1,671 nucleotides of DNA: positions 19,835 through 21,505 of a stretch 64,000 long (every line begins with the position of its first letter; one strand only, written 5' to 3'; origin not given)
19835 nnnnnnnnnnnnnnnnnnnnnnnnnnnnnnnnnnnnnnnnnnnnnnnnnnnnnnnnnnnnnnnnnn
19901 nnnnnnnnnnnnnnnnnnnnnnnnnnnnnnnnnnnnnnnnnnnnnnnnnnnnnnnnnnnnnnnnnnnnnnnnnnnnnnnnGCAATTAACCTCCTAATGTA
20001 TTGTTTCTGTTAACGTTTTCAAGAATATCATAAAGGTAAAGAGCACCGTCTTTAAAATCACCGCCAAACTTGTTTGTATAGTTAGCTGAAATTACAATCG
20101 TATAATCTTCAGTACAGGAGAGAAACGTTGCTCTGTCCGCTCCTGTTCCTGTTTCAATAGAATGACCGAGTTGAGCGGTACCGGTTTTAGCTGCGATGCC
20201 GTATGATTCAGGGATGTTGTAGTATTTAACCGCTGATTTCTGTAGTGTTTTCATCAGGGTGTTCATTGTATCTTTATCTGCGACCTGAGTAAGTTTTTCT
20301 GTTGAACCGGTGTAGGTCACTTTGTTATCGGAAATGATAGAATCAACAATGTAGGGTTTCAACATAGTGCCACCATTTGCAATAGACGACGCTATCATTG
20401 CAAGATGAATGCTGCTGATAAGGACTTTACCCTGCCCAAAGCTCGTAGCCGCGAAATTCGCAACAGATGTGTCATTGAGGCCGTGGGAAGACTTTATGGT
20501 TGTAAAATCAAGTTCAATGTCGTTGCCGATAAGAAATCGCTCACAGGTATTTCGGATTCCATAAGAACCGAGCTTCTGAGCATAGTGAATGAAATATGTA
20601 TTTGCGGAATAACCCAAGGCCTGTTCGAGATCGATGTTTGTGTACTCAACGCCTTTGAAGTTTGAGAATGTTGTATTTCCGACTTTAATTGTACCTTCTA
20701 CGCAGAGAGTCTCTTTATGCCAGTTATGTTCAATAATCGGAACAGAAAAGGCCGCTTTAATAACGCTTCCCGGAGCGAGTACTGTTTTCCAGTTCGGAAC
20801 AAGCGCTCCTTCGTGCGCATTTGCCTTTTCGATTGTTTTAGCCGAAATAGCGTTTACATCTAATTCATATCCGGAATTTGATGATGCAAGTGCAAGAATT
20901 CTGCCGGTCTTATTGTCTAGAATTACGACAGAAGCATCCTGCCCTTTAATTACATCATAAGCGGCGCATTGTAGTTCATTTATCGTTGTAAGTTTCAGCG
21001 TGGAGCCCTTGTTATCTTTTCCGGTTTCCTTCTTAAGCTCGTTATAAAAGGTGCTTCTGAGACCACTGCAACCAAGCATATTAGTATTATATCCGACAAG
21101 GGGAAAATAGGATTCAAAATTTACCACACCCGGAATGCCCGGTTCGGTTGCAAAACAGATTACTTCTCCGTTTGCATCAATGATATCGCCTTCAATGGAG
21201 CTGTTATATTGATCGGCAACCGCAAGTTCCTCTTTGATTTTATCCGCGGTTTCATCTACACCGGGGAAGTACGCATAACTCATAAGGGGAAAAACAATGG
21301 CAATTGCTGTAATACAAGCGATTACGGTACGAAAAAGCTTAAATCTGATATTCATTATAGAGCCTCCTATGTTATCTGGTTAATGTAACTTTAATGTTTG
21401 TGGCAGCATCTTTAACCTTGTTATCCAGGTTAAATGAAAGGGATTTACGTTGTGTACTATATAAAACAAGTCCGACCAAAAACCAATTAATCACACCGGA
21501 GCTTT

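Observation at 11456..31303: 20-kb co-directional supercluster: an actinobacterial-type FHA/PP2C/SEDS/bPBP/kinase module, expanded into paralog sets and linked to a tandem-AAA+ Lon and an S2P-like protease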

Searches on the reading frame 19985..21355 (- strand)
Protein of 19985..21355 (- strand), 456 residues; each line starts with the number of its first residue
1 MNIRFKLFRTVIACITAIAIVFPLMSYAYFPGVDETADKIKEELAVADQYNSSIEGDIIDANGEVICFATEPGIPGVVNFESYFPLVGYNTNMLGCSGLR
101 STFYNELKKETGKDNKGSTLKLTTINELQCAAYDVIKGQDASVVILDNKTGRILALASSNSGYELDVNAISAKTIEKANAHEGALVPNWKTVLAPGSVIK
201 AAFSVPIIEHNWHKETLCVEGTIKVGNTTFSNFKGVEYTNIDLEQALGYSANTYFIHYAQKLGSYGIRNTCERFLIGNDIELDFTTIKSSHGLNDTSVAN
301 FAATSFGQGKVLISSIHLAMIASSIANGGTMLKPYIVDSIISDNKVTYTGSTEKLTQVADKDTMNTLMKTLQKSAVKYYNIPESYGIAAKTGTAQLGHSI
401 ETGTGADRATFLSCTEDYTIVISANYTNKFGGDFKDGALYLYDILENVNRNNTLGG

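Call 4: search_protein_families(library=pfam, max_evalue=0.01, proteins=[window:19985-21355:-])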
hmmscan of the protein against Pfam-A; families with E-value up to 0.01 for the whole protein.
window:19985-21355:- (456 aa): 1 family
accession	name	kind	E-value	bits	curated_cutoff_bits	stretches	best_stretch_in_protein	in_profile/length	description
PF00905.27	Transpeptidase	-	4.1e-37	128.4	22.1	1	142-428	2-280/299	Penicillin binding protein transpeptidase domain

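Call 78: search_solved_structures(query=window:19985-21355:-, max_evalue=0.00001)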
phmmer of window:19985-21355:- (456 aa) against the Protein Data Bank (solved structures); distinct sequences matched with E-value up to 0.00001: 46.
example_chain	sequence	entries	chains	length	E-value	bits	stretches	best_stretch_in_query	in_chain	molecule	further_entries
4mnr_A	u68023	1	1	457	1.6e-22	83.3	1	90-284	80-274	Peptidoglycan glycosyltransferase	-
8f3x_A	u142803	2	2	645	1.2e-20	77.1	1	115-412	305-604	Penicillin binding protein 5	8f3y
6g0k_A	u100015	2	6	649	3.7e-20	75.5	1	115-400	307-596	Low affinity penicillin-binding protein 5 (PBP5)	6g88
5e31_A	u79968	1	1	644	4e-20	75.4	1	115-400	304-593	Penicillin binding protein 2 prime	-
5dvy_A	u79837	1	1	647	4e-20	75.4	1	115-400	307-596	Penicillin binding protein 2 prime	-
6c84_A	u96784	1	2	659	4.3e-20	75.3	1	115-400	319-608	Penicillin-binding protein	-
8f3f_A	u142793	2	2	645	4.4e-20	75.3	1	115-401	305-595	Penicillin binding protein 5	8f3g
8f3j_A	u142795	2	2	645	8.7e-20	74.3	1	115-401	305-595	Penicillin binding protein 5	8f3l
8u55_A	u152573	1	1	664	9.1e-20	74.3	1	115-401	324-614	Penicillin-binding protein 5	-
6mka_A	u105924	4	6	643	9.1e-20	74.3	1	115-401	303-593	penicillin binding protein 5 (PBP5) | Pbp5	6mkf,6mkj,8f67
8f3t_A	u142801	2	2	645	1e-19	74.1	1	115-400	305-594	Penicillin binding protein 5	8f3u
6mkg_A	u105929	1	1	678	1e-19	74.1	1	115-401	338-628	penicillin binding protein 5 (PBP5)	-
8f3v_A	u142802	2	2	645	1.1e-19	74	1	115-397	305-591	Penicillin binding protein 5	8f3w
8f3r_A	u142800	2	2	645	1.1e-19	74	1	115-401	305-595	Penicillin binding protein 5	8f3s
8f3o_A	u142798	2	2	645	1.2e-19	73.9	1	115-401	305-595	Penicillin binding protein 5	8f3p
4ra7_A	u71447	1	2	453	1.3e-18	70.5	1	103-428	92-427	Peptidoglycan glycosyltransferase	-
4jbf_A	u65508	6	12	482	1.5e-18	70.2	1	103-428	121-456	Peptidoglycan glycosyltransferase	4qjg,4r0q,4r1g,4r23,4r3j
4n1x_A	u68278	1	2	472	1.9e-18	70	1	104-428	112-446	Peptidoglycan glycosyltransferase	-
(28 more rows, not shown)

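Call 85: search_protein_families(library=ncbifam, max_evalue=0.001, proteins=[window:19985-21355:-])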
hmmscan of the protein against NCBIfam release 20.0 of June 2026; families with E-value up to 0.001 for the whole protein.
window:19985-21355:- (456 aa): 15 families
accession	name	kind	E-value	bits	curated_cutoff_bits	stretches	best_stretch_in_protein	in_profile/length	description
TIGR03423.1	pbp2_mrdA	equivalog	1.5e-37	129.5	455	1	110-398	214-530/593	penicillin-binding protein 2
NF051842.1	PBP4_5_Efaec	equivalog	2.4e-27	95.6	700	1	113-412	328-629/668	penicillin-binding protein PBP4(5)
TIGR02214.1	spoVD_pbp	equivalog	1.9e-20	72.8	688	1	136-396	236-496/636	stage V sporulation protein D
NF000407.1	MECC_PBP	exception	9.1e-17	60.5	1500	1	113-397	314-601/665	PBP2a family beta-lactam-resistant peptidoglycan transpeptidase MecC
NF000406.1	MECB_PBP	exception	3.2e-16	58.9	1450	1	113-413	317-625/674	PBP2a family beta-lactam-resistant peptidoglycan transpeptidase MecB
NF000237.1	MECA_PBP2A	equivalog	8.4e-16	57.4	750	1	113-418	317-624/668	PBP2a family beta-lactam-resistant peptidoglycan transpeptidase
TIGR02074.1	PBP_1a_fam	subfamily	1.8e-15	56.8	508.75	1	124-395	255-484/535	PBP1A family penicillin-binding protein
NF000410.1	MECA1_pure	exception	4.9e-14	51.4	1480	1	113-422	315-626/666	PBP2a family beta-lactam-resistant peptidoglycan transpeptidase MecA1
NF000408.1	MECA2_pure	exception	2.2e-13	49.3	1525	1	113-419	317-625/668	PBP2a family beta-lactam-resistant peptidoglycan transpeptidase MecA2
NF038278.1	strep_PBP2B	exception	7.2e-13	47.9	975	1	141-398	342-605/678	penicillin-binding protein PBP2B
NF000409.1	MECA_pure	exception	1.1e-12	47.3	1490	1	113-419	317-625/668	PBP2a family beta-lactam-resistant peptidoglycan transpeptidase MecA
NF033378.1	MECD_PBP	exception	8e-12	44.2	1450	1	113-413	320-628/678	PBP2a family beta-lactam-resistant peptidoglycan transpeptidase MecD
NF008061.0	PRK10795.1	equivalog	5.1e-10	38.5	962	1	114-396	245-551/634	peptidoglycan DD-transpeptidase MrdA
NF051885.1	tranpepglycosPbpC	equivalog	1.4e-09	37.1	900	1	194-395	360-545/632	multimodular transpeptidase-transglycosylase PbpC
NF038276.1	strep_PBP2A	exception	3.9e-06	25.4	1100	1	191-396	390-581/716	penicillin-binding protein PBP2A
